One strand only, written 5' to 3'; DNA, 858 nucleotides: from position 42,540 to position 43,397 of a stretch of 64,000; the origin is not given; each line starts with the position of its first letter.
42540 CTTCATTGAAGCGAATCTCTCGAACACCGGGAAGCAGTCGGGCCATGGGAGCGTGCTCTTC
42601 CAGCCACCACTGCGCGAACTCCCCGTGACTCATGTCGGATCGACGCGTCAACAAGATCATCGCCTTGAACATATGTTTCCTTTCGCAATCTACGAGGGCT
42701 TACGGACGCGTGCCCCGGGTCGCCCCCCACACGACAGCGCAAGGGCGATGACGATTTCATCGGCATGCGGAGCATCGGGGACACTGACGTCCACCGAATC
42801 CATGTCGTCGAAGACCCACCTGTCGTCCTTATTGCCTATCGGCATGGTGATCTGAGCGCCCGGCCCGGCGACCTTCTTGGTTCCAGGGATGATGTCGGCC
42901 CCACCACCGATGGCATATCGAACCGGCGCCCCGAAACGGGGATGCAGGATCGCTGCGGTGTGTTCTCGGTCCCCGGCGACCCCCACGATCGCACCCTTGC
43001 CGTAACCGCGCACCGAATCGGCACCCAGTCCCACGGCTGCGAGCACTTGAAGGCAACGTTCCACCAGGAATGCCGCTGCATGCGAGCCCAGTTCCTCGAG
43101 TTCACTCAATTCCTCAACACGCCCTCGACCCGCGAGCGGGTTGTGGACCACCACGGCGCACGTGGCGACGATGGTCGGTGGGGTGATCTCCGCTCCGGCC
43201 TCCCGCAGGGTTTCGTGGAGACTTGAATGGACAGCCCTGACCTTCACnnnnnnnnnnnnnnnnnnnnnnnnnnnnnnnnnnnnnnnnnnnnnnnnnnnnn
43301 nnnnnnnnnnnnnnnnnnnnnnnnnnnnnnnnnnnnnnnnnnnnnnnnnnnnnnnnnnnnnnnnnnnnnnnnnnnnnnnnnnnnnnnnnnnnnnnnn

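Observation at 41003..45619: FO synthase (fbiC) translationally coupled to an AA_synth-family protein, an EthD protein and a CYP4-like P450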

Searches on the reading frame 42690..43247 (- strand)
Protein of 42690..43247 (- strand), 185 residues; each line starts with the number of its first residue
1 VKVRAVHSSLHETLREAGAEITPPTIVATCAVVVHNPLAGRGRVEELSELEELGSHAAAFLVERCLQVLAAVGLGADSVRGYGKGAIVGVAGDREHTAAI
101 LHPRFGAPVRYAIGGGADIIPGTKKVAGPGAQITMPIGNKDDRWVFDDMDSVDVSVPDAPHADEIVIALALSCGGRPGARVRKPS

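Call 8: search_protein_families(library=pfam, proteins=[window:42690-43247:-])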
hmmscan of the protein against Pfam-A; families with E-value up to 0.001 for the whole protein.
window:42690-43247:- (185 aa): 1 family
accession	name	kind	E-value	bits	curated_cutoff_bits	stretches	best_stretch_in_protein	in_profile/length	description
PF06684.16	AA_synth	-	2.3e-52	177.4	27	1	3-181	1-174/175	Amino acid synthesis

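Call 9: search_protein_families(library=ncbifam, proteins=[window:42690-43247:-])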
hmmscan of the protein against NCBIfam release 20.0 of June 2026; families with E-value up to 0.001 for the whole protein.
window:42690-43247:- (185 aa): 0 families

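Call 10: find_homologous_proteins(query=window:42690-43247:-)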
Query window:42690-43247:- (185 aa): 1141 proteins with E <= 0.001 among 2033 candidates; the best 120 are listed.
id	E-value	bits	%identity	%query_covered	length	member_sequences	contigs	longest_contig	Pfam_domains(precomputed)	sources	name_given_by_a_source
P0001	1.7e-109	382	95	100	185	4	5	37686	PF06684.17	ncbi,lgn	-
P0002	2.8e-95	336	83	99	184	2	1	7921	PF06684.17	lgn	-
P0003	3.7e-95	335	83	100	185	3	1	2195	PF06684.17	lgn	-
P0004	5.3e-95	335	82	100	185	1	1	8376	PF06684.17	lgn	-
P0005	8.7e-95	334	81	100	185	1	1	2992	PF06684.17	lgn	-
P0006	1.1e-94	334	83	100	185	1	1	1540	PF06684.17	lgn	-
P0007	2.2e-94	333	82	100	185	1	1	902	PF06684.17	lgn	-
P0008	2.6e-94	332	82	100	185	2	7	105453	PF06684.17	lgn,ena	-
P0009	2.9e-94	332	81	100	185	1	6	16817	PF06684.17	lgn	-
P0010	4.4e-94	332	82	100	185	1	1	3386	PF06684.17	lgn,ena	-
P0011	5.8e-94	331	82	100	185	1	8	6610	PF06684.17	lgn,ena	-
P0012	6.5e-94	331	80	100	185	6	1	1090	PF06684.17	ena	-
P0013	1.3e-93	330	81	100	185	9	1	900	PF06684.17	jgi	-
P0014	1.7e-93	330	81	100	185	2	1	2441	PF06684.17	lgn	-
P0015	2.1e-93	329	81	100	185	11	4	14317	PF06684.17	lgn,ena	-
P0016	3.8e-93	329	81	100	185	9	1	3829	PF06684.17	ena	-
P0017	9.5e-93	327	81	100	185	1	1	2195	PF06684.17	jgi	jgi:hypothetical protein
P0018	2.8e-92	326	78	100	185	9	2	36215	PF06684.17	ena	-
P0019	3.6e-92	325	81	100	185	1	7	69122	PF06684.17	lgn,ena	-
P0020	5.9e-92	325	82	100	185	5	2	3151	PF06684.17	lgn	-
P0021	5.9e-92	325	80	100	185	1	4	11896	PF06684.17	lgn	-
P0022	7.1e-92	324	78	100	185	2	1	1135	PF06684.17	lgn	-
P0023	1.6e-91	323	79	100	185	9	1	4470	PF06684.17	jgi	-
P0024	7.3e-91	321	79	100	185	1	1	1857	PF06684.17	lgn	-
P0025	2.1e-90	320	79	99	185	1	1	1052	PF06684.17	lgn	-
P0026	2.2e-90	320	79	100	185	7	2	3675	PF06684.17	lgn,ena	-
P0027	6.9e-90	318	79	100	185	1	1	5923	PF06684.17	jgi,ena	-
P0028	1.0e-89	317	77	100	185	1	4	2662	PF06684.17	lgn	-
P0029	1.1e-89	317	79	100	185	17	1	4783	PF06684.17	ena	-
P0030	1.6e-89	317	77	100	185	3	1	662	PF06684.17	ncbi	-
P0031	3.7e-89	316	77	100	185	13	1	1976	PF06684.17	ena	-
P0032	5.4e-89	315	76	100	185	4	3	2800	PF06684.17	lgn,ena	-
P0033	5.6e-89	315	76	100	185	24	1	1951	PF06684.17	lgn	-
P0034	1.4e-88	314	77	99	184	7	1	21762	PF06684.17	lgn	-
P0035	1.5e-88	314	77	99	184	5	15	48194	PF06684.17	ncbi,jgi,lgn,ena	-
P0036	1.8e-88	313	77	100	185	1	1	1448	PF06684.17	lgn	-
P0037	4.0e-88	312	79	99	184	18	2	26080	PF06684.17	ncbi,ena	-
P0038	6.7e-88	312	75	99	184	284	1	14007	PF06684.17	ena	-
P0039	9.8e-88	311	76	100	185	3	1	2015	PF06684.17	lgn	-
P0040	1.6e-87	310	77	100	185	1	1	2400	PF06684.17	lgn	-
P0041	3.3e-87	309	78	100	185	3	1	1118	PF06684.17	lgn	-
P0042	3.4e-87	309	76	99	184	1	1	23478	PF06684.17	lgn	-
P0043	5.7e-87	308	78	100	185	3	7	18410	PF06684.17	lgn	-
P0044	8.5e-87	308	76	100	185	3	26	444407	PF06684.17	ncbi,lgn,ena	-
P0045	2.7e-86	306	77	100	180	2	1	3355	PF06684.17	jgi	jgi:hypothetical protein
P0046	2.0e-85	303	76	100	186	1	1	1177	PF06684.17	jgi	jgi:hypothetical protein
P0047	8.4e-85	301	76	100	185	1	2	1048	PF06684.17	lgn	-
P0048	8.5e-85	301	77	98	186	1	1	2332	PF06684.17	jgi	jgi:hypothetical protein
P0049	8.7e-85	301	77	100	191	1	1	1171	PF06684.17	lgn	-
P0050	1.1e-84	301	78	99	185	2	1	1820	PF06684.17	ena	-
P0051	1.4e-84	301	78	99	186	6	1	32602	PF06684.17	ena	-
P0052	1.4e-84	301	77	99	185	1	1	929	PF06684.17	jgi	jgi:hypothetical protein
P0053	2.0e-84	300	77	98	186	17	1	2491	PF06684.17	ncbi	-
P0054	2.3e-84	300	73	99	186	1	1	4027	PF06684.17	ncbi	-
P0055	3.0e-84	300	75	100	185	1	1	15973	PF06684.17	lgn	-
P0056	3.1e-84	300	76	100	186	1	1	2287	PF06684.17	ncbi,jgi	jgi:hypothetical protein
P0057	3.7e-84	299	74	99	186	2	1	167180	PF06684.17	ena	-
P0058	4.1e-84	299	76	100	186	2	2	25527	PF06684.17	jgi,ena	-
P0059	4.3e-84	299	76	100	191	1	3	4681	PF06684.17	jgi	jgi:hypothetical protein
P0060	5.1e-84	299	77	99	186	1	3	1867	PF06684.17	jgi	jgi:hypothetical protein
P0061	5.8e-84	299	75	98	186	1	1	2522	PF06684.17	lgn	-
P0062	7.1e-84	298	74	100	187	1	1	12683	PF06684.17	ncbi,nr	ncbi:MAG: peptide synthetase [Actinobacteria bacterium]|nr:MAG: peptide synthetase [Actinomycetota b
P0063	8.2e-84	298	75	98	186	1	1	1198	PF06684.17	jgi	jgi:hypothetical protein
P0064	9.9e-84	298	75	100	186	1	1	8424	PF06684.17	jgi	jgi:hypothetical protein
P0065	1.0e-83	298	74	100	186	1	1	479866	PF06684.17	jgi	jgi:hypothetical protein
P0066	1.1e-83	298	77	99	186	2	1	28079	PF06684.17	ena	-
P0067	1.2e-83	298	74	99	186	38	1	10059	PF06684.17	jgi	jgi:hypothetical protein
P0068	1.3e-83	298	77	100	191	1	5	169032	PF06684.17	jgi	jgi:hypothetical protein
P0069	1.4e-83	297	74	99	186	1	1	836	PF06684.17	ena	-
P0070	1.8e-83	297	76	99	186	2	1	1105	PF06684.17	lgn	-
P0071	3.1e-83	296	77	99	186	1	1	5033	PF06684.17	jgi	-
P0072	5.7e-83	295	75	100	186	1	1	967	PF06684.17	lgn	-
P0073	6.5e-83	295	77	99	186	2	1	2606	PF06684.17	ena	-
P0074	7.8e-83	295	71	100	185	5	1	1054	PF06684.17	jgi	jgi:hypothetical protein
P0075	1.1e-82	295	77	99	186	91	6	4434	PF06684.17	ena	-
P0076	1.3e-82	294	75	99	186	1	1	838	PF06684.17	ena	-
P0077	1.9e-82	294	78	92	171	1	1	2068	PF06684.17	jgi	jgi:hypothetical protein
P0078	1.9e-82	294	77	99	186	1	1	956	PF06684.17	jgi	-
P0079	2.0e-82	294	74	99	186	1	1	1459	PF06684.17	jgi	jgi:hypothetical protein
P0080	2.5e-82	293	77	99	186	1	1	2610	PF06684.17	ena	-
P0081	2.5e-82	293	74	98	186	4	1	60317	PF06684.17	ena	-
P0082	2.7e-82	293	77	99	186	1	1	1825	PF06684.17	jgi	-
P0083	2.9e-82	293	75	99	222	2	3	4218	PF06684.17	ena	-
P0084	2.9e-82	293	77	99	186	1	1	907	PF06684.17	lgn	-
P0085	3.2e-82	293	75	99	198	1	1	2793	PF06684.17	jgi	jgi:hypothetical protein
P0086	3.5e-82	293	75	99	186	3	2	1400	PF06684.17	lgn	-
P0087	3.8e-82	293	76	100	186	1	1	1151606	PF06684.17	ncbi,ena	-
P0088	3.8e-82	293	76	100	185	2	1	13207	PF06684.17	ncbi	-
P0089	3.9e-82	293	74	99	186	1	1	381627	PF06684.17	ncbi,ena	-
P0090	4.1e-82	293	75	99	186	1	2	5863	PF06684.17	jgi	jgi:hypothetical protein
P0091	4.2e-82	293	77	99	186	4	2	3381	PF06684.17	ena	-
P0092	4.2e-82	293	75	99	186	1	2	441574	PF06684.17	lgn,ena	-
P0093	4.5e-82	293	76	99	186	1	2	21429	PF06684.17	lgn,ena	-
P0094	4.7e-82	292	74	99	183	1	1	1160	PF06684.17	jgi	jgi:hypothetical protein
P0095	4.9e-82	292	75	100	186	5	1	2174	PF06684.17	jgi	jgi:hypothetical protein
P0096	4.9e-82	292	75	99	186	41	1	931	PF06684.17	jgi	jgi:hypothetical protein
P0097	7.1e-82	292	75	99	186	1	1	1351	PF06684.17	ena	-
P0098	7.9e-82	292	75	99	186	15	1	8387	PF06684.17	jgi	jgi:hypothetical protein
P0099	8.3e-82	292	76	98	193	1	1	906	PF06684.17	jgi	jgi:hypothetical protein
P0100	9.0e-82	292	75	99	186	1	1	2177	PF06684.17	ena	-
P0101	9.9e-82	291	74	99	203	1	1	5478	PF06684.17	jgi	-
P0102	1.0e-81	291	75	99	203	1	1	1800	PF06684.17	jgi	jgi:hypothetical protein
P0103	1.0e-81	291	77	99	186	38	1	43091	PF06684.17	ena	-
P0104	1.1e-81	291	72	99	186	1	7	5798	PF06684.17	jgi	jgi:hypothetical protein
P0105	1.2e-81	291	74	99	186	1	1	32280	PF06684.17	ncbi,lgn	-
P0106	1.2e-81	291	73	100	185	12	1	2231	PF06684.17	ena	-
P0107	1.2e-81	291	74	100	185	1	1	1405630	PF06684.17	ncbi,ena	-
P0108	1.2e-81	291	77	99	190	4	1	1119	PF06684.17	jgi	jgi:hypothetical protein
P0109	1.4e-81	291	73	99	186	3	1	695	PF06684.17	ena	-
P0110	1.4e-81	291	74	100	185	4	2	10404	PF06684.17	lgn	-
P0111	1.4e-81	291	74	100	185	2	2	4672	PF06684.17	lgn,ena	-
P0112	1.6e-81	291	73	100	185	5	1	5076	PF06684.17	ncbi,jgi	jgi:hypothetical protein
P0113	1.6e-81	291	77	99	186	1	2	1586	PF06684.17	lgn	-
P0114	1.7e-81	291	74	100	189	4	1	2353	PF06684.17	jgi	jgi:hypothetical protein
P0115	1.7e-81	291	75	99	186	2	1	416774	PF06684.17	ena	-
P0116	1.7e-81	291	72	100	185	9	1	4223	PF06684.17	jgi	-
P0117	1.8e-81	291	74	99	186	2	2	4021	PF06684.17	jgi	jgi:hypothetical protein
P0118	1.9e-81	290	74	99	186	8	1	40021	PF06684.17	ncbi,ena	-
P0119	1.9e-81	290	74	100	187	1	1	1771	PF06684.17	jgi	jgi:hypothetical protein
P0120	2.0e-81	290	75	99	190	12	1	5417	PF06684.17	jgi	jgi:Amino acid synthesis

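Call 12: find_encoding_contigs(protein=P0001, flank=8000, max_places=3)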
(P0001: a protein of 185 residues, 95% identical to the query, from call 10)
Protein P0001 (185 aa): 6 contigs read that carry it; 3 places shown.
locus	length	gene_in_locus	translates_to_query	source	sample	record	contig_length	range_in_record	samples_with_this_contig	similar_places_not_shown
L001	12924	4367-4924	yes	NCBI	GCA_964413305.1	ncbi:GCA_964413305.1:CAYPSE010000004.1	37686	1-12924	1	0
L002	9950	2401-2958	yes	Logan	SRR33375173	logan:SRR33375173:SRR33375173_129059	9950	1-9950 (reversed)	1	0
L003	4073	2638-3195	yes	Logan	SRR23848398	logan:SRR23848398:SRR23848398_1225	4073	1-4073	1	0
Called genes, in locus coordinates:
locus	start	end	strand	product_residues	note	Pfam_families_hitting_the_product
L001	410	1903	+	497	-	PF00753:Lactamase_B (weak), PF00581:Rhodanese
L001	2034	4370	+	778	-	PF04055:Radical_SAM, PF19288:CofH_C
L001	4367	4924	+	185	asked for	PF06684:AA_synth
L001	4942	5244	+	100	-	PF07110:EthD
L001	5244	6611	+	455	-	PF00067:p450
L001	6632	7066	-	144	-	PF00571:CBS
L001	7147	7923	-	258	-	PF00459:Inositol_P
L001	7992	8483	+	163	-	PF09990:DUF2231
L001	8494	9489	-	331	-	PF03193:RsgA_GTPase, PF01926:MMR_HSR1 (weak)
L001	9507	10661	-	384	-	PF00275:EPSP_synthase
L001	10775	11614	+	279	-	PF02586:SRAP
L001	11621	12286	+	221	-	PF04542:Sigma70_r2, PF08281:Sigma70_r4_2, PF04545:Sigma70_r4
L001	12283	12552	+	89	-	PF13490:zf-HC2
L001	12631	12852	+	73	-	PF00364:Biotin_lipoyl, PF25973:BSH_CzcB (faint), PF25984:BSH_YknX (faint)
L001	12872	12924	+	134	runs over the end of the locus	PF22636:FlK, PF03061:4HBT (faint)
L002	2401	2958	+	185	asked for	PF06684:AA_synth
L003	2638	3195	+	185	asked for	PF06684:AA_synth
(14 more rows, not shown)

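Call 13: find_encoding_contigs(protein=P0044, flank=8000, max_places=3)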
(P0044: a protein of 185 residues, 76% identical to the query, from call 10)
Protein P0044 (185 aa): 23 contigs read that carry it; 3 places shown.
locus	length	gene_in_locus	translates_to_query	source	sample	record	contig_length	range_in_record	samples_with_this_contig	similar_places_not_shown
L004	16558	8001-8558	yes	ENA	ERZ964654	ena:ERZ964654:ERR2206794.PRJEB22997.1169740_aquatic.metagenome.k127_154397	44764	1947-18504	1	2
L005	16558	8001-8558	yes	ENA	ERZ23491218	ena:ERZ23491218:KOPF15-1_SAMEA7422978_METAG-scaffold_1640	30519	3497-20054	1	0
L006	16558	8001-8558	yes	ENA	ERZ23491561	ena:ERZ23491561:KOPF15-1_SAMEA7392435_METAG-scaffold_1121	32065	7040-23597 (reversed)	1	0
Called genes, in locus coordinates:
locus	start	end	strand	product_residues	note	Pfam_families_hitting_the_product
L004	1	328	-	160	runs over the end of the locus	PF00255:GSHPx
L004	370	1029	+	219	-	PF00702:Hydrolase, PF13419:HAD_2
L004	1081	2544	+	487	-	PF00732:GMC_oxred_N, PF05199:GMC_oxred_C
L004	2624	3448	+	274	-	PF03372:Exo_endo_phos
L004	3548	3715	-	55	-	-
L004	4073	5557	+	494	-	PF00753:Lactamase_B (weak), PF00581:Rhodanese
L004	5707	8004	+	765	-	PF04055:Radical_SAM, PF19288:CofH_C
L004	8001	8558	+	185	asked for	PF06684:AA_synth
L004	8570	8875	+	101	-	PF07110:EthD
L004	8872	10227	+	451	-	PF00067:p450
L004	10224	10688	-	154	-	PF00571:CBS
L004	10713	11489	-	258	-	PF00459:Inositol_P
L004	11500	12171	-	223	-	PF11747:RebB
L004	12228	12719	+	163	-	-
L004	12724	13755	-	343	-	PF03193:RsgA_GTPase, PF01926:MMR_HSR1 (weak)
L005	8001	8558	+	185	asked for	PF06684:AA_synth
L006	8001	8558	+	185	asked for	PF06684:AA_synth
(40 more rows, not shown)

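Call 14: find_encoding_contigs(protein=P0107, flank=8000, max_places=3)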
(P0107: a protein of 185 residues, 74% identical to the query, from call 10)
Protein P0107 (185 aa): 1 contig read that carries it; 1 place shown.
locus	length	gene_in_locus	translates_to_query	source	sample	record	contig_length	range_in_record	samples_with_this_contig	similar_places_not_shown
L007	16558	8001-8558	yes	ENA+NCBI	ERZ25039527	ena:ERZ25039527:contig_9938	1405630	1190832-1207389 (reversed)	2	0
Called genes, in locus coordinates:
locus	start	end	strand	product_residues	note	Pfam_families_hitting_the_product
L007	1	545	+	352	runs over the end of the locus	PF00144:Beta-lactamase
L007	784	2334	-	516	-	PF06253:MTTB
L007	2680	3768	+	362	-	PF01208:URO-D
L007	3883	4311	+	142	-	-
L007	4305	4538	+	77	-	PF13560:HTH_31, PF13443:HTH_26 (weak), PF01381:HTH_3, PF12844:HTH_19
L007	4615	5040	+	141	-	PF04075:F420H2_quin_red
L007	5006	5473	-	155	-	-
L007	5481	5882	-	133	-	-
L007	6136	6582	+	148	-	-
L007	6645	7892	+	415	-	PF13439:Glyco_transf_4, PF13579:Glyco_trans_4_4, PF20706:GT4-conflict, PF00534:Glycos_transf_1, PF13692:Glyco_trans_1_4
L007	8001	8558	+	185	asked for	PF06684:AA_synth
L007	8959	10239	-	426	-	PF00990:GGDEF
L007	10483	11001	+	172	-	PF07681:DoxX (weak)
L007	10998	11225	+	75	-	PF00106:adh_short (weak), PF13561:adh_short_C2 (faint)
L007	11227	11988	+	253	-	PF04784:DUF547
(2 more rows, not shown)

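Call 16: find_related_loci(query=A1, collection=genome_contigs, flank=10000)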
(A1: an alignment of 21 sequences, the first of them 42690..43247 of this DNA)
Query A1 (185 aa) in genome_contigs; peptide patterns used: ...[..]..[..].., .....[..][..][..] (x = any residue, [..] = any of these).
284 stretches matched a pattern; 99 encode a relative of the query (tblastn E <= 1e-3); the best 80 are kept; 80 distinct loci.
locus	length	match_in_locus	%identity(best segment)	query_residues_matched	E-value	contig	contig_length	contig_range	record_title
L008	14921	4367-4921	95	1-185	7e-113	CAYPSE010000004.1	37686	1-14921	MAG TPA_asm: uncultured Rubrivirga sp. isolate binchicken_co176_57 genome assembly, contig: NODE_401_length_37686_cov_8.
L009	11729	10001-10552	77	1-184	1e-93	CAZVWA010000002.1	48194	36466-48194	MAG TPA_asm: uncultured Rubrivirga sp. isolate SRP134809_co1_501 genome assembly, contig: NODE_1246_length_48194_cov_13.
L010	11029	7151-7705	76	1-185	2e-92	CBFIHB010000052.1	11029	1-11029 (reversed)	MAG: Actinomycetes bacterium isolate Co_bin_879_indstr genome assembly, contig: Co_bin_879_indstr_c52, whole genome shot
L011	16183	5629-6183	75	1-185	2e-92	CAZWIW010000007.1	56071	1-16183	MAG TPA_asm: uncultured Rubrivirga sp. isolate binchicken_co13_190 genome assembly, contig: NODE_468_length_56071_cov_11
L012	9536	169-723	78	1-185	2e-92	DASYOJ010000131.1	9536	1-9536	MAG TPA_asm: Candidatus Nanopelagicales bacterium isolate SMAG_U4426 k141_85983, whole genome shotgun sequence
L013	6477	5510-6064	77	1-185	3e-92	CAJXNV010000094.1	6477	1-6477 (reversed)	MAG TPA_asm: uncultured actinobacterium isolate SRR4030062_bin.39_MetaBAT_v2.12.1_MAG genome assembly, contig: NODE_3636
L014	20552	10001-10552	75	1-184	2e-90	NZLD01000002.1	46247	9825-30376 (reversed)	MAG: Micrococcales bacterium isolate IN43 22869, whole genome shotgun sequence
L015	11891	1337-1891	81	1-185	2e-90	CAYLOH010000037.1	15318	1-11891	MAG TPA_asm: uncultured Rubrivirga sp. isolate SRP318679_co1_230 genome assembly, contig: NODE_6162_length_15318_cov_33.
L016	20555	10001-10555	81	1-185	4e-90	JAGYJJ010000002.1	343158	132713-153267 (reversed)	MAG: Candidatus Nanopelagicales bacterium isolate M30B38 contig_10877, whole genome shotgun sequence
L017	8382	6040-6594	72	1-185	1e-89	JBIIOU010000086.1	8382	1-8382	MAG: Candidatus Nanopelagicales bacterium isolate ME2002-11-07_3300042865_group1_bin157 Rohwer_bin351_scaffold_9875_c1,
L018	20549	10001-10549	76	3-185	5e-89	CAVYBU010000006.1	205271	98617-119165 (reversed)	MAG: uncultured Chloroflexia bacterium isolate MFD09779.bin.1.359 genome assembly, contig: contig_27912, whole genome sh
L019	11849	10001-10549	77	2-184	7e-89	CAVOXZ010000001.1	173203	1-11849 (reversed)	MAG: uncultured Chloroflexia bacterium isolate MFD09964.bin.2.77 genome assembly, contig: contig_11724, whole genome sho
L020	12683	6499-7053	74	1-185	1e-88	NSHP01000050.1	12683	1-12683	MAG: Actinobacteria bacterium isolate Baikal-G3 Actinobacterium-acI-Baikal-G3-C50, whole genome shotgun sequence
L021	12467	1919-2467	74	2-184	1e-88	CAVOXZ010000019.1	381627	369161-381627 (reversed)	MAG: uncultured Chloroflexia bacterium isolate MFD09964.bin.2.77 genome assembly, contig: contig_5516, whole genome shot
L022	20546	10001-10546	75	4-185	2e-88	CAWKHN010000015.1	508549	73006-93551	MAG: uncultured Chloroflexia bacterium isolate MFD02416.bin.1.50 genome assembly, contig: contig_21887, whole genome sho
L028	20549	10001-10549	74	3-185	2e-87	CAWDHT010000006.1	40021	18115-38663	MAG: uncultured Chloroflexia bacterium isolate MFD04716.bin.2.112 genome assembly, contig: contig_15949, whole genome sh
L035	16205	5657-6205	74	3-185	2e-86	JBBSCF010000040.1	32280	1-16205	MAG: Candidatus Limnocylindrales bacterium isolate La6_metabat2.260 La6_metabat2.260_K_3041947_L_32280_cov_87.0054, whol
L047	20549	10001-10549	74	3-185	1e-83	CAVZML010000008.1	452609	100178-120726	MAG: uncultured Chloroflexia bacterium isolate MFD02199.bin.2.145 genome assembly, contig: contig_25649, whole genome sh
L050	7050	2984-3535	68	1-184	1e-81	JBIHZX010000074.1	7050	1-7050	MAG: Candidatus Nanopelagicales bacterium isolate ME2000-03-30D8pf_3300042899_group1_bin32 Rohwer_bin360_scaffold_8409_c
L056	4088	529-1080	66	1-184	2e-80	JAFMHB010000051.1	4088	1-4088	MAG: Candidatus Nanopelagicales bacterium isolate DEBay_Spr20G08_27 NODE_22596_length_4088_cov_20.6943, whole genome sho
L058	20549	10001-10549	74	3-185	2e-79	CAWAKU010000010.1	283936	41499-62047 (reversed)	MAG: uncultured Chloroflexia bacterium isolate MFD02134.bin.1.198 genome assembly, contig: contig_36453, whole genome sh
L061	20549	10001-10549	74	2-184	3e-79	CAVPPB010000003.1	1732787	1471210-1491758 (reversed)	MAG: uncultured Chloroflexia bacterium isolate MFD09779.bin.2.2 genome assembly, contig: contig_5607, whole genome shotg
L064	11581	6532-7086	69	1-185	2e-78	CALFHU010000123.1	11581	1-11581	MAG TPA_asm: uncultured actinobacterium isolate ERR2206790_bin.7_CONCOCT_v1.1_MAG genome assembly, contig: ERZ890879.149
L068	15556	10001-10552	69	1-184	4e-78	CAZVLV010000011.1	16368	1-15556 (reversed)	MAG TPA_asm: uncultured Aquiluna sp. isolate SRP318679_co1_76 genome assembly, contig: NODE_5638_length_16368_cov_4.6377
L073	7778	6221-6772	64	1-184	2e-76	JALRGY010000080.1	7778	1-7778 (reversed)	MAG: Candidatus Nanopelagicales bacterium isolate MLJ.2 NODE_80_length_7778_cov_2.399221, whole genome shotgun sequence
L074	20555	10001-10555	70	1-185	2e-76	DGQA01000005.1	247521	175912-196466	MAG TPA_asm: Actinobacteria bacterium UBA4426 UBA4426_contig_8003, whole genome shotgun sequence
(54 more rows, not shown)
